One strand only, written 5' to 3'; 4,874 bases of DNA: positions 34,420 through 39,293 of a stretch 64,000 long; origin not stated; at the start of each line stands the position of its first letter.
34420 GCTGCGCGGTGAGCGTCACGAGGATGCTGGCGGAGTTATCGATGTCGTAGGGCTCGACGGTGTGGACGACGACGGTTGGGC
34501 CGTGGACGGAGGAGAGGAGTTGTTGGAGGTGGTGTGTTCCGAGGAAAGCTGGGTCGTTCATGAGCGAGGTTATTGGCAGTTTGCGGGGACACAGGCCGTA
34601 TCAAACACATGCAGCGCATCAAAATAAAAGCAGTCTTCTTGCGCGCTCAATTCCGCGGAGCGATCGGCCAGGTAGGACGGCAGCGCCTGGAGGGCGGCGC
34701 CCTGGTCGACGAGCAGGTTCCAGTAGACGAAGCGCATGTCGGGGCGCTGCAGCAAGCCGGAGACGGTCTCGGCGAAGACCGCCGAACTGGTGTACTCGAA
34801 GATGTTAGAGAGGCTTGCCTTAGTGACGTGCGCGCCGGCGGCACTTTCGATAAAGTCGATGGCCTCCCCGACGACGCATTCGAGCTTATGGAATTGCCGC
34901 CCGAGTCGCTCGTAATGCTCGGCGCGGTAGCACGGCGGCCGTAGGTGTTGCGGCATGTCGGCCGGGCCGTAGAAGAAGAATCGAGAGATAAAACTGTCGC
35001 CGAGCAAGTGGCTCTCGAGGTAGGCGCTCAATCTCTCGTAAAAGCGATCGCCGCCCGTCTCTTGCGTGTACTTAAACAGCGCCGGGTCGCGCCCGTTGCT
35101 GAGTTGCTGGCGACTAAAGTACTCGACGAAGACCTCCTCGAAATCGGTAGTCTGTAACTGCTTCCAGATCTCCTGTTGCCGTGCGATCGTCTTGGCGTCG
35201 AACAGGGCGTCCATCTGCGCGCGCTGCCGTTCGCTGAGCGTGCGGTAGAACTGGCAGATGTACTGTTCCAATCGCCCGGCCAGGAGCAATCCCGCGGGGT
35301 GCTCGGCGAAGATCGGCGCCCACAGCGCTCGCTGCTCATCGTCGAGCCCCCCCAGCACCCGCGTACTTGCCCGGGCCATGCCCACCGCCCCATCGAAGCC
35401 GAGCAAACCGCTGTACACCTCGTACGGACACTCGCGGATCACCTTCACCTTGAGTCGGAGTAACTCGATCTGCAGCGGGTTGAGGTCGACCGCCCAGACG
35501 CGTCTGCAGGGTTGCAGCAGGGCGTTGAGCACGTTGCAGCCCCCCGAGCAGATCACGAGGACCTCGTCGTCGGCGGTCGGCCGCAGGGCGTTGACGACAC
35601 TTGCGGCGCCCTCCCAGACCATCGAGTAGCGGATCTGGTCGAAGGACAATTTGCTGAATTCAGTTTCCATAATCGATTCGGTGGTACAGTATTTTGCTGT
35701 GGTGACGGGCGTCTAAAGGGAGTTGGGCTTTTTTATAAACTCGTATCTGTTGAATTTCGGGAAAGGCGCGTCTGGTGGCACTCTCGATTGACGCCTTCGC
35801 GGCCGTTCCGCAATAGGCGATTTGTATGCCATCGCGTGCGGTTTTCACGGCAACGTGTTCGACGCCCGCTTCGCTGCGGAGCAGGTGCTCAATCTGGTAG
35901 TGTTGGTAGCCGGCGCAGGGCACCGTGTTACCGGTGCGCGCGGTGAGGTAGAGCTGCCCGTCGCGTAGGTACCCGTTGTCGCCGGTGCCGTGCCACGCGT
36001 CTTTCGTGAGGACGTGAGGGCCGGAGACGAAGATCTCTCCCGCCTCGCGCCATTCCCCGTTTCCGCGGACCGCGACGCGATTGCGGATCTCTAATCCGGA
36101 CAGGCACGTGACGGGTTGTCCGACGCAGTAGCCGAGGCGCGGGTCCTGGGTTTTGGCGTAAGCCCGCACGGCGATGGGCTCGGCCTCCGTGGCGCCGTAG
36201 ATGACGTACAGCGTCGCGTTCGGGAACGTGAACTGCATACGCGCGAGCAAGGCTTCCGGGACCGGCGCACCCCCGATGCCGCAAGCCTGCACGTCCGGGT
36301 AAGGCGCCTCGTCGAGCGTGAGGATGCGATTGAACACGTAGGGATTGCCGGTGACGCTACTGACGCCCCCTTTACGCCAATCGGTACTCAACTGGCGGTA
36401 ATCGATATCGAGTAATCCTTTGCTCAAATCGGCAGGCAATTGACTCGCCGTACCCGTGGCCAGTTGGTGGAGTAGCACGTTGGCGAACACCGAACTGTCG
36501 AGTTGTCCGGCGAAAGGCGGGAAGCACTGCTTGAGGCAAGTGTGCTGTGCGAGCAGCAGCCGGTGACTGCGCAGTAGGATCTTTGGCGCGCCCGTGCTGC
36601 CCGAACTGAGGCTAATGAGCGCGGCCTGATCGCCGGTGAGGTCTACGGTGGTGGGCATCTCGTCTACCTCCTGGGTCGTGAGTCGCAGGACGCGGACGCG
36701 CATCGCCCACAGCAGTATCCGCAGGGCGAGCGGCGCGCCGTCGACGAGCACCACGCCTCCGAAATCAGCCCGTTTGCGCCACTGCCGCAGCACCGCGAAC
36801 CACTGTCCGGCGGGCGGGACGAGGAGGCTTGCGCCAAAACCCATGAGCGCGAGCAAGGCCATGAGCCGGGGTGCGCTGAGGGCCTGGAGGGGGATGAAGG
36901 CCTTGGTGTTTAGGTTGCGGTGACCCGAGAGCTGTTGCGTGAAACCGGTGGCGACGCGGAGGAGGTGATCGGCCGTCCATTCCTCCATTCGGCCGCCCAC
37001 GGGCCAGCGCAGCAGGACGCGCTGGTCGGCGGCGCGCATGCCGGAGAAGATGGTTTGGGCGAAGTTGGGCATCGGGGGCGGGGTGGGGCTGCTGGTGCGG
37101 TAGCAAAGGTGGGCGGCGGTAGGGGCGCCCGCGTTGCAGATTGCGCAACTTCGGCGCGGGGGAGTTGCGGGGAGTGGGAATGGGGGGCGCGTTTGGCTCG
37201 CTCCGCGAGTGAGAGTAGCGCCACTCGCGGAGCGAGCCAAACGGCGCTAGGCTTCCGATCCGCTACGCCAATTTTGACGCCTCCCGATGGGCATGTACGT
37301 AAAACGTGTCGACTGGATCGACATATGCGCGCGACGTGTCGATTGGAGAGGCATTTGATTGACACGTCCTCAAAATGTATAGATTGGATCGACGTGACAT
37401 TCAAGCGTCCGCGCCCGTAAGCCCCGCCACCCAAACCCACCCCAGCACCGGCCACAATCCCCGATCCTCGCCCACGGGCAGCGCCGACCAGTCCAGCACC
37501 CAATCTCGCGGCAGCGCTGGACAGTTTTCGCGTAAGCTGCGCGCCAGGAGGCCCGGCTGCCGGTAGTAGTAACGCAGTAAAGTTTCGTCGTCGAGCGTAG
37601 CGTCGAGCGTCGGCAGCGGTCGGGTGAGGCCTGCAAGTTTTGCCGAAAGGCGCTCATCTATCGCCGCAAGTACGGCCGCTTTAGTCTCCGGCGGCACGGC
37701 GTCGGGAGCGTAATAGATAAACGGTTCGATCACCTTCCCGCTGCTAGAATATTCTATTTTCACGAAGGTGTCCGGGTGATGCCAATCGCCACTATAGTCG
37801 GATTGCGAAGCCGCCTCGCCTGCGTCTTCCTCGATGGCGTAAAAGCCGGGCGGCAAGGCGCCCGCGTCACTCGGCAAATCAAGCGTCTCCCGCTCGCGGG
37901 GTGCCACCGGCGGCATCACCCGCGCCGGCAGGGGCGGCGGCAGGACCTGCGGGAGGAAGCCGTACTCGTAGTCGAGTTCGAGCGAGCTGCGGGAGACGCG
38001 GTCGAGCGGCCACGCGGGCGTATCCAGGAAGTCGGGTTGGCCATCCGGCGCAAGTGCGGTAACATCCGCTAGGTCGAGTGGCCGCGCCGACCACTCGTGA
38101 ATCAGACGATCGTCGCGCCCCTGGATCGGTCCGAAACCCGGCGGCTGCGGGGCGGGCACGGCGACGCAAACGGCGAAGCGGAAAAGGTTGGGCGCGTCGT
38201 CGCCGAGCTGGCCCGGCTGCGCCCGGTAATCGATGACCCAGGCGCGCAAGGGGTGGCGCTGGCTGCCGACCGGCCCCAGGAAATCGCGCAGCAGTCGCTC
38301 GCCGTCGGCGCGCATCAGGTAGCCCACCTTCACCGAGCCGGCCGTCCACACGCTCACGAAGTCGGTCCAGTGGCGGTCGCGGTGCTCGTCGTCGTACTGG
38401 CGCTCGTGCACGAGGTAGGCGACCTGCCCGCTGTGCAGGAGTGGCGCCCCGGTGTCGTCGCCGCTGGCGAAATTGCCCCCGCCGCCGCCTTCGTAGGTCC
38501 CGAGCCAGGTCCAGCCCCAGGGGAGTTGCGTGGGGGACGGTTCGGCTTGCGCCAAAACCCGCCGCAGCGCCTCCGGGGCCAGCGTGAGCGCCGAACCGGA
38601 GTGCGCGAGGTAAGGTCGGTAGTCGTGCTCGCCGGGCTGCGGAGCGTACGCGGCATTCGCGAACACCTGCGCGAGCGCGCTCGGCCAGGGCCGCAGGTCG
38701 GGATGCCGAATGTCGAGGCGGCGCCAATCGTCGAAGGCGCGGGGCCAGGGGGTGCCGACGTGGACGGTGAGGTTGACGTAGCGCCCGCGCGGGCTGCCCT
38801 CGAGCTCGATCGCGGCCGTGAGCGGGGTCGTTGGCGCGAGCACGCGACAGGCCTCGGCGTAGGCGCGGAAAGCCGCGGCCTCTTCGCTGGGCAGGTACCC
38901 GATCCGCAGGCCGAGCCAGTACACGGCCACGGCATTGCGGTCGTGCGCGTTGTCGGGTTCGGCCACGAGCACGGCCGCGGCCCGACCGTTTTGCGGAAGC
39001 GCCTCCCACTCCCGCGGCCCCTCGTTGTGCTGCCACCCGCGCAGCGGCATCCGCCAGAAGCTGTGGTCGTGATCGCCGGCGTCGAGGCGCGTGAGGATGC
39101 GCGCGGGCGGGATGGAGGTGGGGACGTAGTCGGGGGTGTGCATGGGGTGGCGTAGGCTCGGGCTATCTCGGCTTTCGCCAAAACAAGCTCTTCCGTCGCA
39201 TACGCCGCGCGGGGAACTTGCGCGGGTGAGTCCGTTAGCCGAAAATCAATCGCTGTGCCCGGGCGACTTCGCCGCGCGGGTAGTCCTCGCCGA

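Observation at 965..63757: Hyper-abundant GTTTT + GNRA mini-hairpin motif (consensus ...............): ~57 copies in 64 kb with stem covariation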

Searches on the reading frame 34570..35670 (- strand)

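Call 41: search_protein_families(library=pfam, proteins=[window:34570-35670:-], max_evalue=0.0001)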
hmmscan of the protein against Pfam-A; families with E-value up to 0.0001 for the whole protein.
window:34570-35670:- (366 aa): 1 family
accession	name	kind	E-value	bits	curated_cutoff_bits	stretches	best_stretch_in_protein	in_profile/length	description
PF11899.13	DUF3419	-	4.9e-35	121.9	28.2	1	6-307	7-321/385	Protein of unknown function (DUF3419)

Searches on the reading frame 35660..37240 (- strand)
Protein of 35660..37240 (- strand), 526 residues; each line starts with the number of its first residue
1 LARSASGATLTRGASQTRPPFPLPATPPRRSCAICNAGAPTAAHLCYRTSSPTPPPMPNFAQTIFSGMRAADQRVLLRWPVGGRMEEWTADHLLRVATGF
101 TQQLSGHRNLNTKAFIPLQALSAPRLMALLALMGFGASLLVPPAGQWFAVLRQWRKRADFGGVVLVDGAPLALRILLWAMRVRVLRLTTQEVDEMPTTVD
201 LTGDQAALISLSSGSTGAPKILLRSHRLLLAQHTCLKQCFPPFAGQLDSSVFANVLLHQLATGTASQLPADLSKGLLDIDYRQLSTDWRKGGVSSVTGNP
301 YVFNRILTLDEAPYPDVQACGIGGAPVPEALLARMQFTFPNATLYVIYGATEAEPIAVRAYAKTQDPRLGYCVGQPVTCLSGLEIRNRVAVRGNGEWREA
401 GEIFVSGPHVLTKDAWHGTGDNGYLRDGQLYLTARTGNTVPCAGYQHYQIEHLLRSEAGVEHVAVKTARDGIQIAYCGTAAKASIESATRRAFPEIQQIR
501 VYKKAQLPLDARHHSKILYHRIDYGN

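Call 41: search_protein_families(library=pfam, proteins=[window:35660-37240:-], max_evalue=0.0001)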
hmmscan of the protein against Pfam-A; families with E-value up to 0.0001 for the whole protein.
window:35660-37240:- (526 aa): 1 family
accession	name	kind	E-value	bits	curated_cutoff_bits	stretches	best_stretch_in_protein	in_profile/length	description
PF00501.34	AMP-binding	-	9.3e-19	67.9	29.9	1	195-411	153-380/384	AMP-binding enzyme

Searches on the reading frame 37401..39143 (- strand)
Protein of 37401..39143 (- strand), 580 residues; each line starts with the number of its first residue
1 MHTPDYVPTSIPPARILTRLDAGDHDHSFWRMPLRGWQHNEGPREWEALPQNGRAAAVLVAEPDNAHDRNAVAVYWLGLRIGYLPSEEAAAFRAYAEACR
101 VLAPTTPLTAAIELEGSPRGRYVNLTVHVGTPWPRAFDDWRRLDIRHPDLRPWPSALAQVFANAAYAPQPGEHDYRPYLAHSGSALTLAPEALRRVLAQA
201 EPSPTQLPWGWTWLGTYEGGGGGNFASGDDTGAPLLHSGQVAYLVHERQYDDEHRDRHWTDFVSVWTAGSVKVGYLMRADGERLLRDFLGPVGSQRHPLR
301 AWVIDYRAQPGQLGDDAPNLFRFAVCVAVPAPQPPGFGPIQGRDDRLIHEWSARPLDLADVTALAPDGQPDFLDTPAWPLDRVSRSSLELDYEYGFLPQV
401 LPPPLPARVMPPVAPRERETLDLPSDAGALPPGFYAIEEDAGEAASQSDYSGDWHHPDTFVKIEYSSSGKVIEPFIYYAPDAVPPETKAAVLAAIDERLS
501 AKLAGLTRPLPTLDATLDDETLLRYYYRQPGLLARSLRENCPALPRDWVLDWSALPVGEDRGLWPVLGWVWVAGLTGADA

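Call 8: search_protein_families(library=pfam, proteins=[window:37401-39143:-])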
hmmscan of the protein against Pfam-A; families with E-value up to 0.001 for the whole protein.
window:37401-39143:- (580 aa): 1 family
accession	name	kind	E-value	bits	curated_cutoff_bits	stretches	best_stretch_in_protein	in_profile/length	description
PF08797.16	HIRAN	-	1.1e-08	35.3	24.7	1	58-95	27-65/96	HIRAN domain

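Call 63: search_protein_families(library=padloc, proteins=[window:37401-39143:-], max_evalue=0.00001)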
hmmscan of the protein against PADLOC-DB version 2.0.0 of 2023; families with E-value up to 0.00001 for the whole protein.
window:37401-39143:- (580 aa): 0 families
